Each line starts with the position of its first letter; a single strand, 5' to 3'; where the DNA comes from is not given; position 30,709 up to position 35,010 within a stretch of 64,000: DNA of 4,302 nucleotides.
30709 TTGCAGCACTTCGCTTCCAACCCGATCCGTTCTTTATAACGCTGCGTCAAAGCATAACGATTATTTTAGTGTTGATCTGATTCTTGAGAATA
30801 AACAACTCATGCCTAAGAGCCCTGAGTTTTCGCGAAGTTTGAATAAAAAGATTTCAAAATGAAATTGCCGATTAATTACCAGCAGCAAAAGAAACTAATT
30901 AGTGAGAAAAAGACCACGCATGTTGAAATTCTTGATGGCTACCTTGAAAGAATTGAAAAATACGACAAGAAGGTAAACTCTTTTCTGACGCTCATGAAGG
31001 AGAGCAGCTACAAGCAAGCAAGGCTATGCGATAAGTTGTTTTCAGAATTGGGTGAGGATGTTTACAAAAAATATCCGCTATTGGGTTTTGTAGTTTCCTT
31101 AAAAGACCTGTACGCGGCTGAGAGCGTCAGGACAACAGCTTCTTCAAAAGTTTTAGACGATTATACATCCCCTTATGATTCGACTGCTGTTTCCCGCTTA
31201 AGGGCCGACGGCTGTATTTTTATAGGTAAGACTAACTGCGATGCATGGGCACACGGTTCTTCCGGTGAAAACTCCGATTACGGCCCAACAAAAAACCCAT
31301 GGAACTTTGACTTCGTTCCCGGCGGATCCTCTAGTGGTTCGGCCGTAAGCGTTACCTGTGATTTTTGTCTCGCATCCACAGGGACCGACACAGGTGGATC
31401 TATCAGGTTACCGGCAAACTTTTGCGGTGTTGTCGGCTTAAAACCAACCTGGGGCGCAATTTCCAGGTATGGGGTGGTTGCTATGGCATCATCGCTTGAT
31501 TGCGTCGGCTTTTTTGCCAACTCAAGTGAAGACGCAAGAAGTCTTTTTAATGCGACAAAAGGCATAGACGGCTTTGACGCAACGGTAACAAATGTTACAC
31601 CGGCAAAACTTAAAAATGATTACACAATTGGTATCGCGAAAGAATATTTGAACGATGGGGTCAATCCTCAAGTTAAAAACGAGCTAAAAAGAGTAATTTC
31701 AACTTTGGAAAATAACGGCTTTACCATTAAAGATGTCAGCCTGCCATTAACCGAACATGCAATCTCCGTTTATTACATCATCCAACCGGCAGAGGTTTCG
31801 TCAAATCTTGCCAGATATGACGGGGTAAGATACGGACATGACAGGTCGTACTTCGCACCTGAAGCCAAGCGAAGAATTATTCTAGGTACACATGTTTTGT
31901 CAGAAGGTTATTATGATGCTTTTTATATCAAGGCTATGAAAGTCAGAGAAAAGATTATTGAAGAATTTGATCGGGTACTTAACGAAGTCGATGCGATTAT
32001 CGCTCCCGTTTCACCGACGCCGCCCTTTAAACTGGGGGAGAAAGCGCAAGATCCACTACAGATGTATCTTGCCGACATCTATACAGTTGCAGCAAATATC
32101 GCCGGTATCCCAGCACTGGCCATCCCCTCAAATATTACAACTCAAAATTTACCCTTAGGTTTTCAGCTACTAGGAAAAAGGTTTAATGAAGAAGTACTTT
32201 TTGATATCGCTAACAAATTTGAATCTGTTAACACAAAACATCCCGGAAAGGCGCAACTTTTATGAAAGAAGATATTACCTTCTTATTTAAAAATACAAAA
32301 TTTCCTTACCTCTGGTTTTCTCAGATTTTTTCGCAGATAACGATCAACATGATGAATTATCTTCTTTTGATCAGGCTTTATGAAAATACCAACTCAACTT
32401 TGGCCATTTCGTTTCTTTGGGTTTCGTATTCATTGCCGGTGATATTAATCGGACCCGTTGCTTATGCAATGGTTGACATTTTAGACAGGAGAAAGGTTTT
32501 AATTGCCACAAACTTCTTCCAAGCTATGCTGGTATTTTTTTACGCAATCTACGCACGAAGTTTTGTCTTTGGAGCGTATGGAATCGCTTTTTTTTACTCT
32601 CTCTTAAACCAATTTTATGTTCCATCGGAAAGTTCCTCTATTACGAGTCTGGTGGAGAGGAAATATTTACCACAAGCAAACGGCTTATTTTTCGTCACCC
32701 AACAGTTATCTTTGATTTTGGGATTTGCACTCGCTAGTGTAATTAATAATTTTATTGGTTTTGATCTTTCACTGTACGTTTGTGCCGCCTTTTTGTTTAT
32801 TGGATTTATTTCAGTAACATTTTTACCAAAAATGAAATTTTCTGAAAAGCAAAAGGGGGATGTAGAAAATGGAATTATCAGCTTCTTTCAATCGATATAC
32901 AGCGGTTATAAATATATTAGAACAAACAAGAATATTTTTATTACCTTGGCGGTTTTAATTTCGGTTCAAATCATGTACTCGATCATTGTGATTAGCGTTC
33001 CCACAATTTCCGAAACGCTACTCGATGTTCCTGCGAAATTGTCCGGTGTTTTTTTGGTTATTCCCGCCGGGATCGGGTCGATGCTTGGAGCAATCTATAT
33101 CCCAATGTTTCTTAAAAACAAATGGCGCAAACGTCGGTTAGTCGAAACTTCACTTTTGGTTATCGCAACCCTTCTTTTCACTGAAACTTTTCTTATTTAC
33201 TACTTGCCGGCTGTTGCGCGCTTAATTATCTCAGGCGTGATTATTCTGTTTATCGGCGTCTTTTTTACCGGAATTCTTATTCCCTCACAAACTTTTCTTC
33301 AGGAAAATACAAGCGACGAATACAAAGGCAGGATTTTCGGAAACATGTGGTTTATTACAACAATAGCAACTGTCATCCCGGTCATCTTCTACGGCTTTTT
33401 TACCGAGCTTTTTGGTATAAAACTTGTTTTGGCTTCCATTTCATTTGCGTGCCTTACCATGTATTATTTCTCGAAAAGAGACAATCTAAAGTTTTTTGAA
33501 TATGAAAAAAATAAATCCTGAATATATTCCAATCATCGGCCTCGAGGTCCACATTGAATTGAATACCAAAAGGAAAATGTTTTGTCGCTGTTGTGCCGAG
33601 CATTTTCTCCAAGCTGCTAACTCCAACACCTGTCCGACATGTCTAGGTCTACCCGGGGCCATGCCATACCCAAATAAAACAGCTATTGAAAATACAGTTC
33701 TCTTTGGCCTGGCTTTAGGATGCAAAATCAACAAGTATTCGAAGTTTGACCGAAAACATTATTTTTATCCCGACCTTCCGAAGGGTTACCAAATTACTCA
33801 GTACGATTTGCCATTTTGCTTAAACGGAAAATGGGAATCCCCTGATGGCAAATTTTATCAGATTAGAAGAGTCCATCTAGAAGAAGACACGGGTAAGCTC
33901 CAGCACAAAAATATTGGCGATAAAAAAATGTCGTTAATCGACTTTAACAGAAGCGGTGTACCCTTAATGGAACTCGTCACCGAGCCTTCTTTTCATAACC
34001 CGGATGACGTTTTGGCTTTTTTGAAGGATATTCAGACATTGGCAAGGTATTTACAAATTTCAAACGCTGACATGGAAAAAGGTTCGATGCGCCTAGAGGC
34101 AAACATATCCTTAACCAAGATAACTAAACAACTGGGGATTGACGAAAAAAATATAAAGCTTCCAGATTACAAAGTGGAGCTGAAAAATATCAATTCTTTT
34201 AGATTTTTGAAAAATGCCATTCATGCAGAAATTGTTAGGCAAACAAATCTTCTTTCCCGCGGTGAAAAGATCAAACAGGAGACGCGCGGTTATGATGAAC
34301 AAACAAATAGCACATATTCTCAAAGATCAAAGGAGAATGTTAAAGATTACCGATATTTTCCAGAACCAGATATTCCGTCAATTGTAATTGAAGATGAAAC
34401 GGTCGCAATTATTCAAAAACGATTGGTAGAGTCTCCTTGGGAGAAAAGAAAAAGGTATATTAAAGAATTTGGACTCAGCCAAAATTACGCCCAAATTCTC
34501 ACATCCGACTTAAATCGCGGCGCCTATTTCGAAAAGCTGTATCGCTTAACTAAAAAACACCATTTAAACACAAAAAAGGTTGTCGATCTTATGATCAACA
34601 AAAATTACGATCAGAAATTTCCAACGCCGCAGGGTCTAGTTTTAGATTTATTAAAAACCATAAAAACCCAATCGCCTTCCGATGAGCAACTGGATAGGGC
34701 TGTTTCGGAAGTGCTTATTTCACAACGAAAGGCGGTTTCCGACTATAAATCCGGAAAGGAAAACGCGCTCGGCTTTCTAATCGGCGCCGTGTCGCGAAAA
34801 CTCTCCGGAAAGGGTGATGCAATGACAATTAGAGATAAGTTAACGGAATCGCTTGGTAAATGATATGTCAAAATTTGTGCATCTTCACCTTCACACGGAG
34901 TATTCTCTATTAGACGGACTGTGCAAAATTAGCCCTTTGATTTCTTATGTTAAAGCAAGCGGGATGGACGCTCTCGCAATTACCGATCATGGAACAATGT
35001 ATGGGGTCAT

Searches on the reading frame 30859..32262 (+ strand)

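Call 41: search_protein_families(library=pfam, proteins=[window:30859-32262:+], max_evalue=0.001)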
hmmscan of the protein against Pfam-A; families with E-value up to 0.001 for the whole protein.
window:30859-32262:+ (468 aa): 1 family
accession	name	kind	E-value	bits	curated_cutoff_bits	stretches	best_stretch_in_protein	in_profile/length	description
PF01425.27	Amidase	-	1.2e-124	417.3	27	1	23-447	1-444/445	Amidase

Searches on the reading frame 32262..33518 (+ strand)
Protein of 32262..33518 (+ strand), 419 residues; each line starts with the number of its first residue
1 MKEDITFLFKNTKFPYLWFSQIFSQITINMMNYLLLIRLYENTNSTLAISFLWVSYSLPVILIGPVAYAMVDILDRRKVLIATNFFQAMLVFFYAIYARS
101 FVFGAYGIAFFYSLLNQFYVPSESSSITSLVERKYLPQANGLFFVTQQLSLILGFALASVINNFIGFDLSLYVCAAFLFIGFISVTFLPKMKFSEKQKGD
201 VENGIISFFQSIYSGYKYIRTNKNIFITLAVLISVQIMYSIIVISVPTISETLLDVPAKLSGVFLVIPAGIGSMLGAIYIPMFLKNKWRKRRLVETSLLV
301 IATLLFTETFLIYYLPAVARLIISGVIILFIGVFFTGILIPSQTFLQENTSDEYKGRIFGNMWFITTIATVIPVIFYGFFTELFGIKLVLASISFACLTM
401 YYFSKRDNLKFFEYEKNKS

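Call 41: search_protein_families(library=pfam, proteins=[window:32262-33518:+], max_evalue=0.001)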
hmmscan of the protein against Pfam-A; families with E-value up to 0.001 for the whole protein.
window:32262-33518:+ (419 aa): 2 families
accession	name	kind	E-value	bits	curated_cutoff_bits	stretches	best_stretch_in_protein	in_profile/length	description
PF07690.21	MFS_1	-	7.5e-28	97.9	33.4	1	17-372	1-345/347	Major Facilitator Superfamily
PF05977.19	MFS_3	-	4.8e-17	62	27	1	9-326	7-319/524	Transmembrane secretion effector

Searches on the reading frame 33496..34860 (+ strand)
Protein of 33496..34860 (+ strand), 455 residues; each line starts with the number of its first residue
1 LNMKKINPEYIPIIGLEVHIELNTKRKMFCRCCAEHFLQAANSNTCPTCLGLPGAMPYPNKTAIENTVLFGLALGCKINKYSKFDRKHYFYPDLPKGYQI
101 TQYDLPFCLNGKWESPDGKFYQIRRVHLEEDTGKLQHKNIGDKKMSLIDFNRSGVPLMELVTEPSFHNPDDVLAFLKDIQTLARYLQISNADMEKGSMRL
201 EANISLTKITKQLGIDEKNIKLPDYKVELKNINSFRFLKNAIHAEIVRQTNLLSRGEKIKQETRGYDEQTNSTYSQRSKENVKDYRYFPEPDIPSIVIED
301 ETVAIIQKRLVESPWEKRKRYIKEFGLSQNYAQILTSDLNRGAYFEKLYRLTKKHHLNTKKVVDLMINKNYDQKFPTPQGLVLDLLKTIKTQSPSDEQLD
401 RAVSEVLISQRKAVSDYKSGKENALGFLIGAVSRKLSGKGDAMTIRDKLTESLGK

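Call 41: search_protein_families(library=pfam, proteins=[window:33496-34860:+], max_evalue=0.001)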
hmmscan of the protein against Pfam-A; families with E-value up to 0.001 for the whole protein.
window:33496-34860:+ (455 aa): 2 families
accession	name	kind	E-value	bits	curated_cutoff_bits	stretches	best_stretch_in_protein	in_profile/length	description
PF02934.20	GatB_N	-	6.6e-103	344.1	23.4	1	13-303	2-276/277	GatB/GatE catalytic domain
PF02637.23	GatB_Yqey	-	2.4e-11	44.1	27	1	383-453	77-148/148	GatB domain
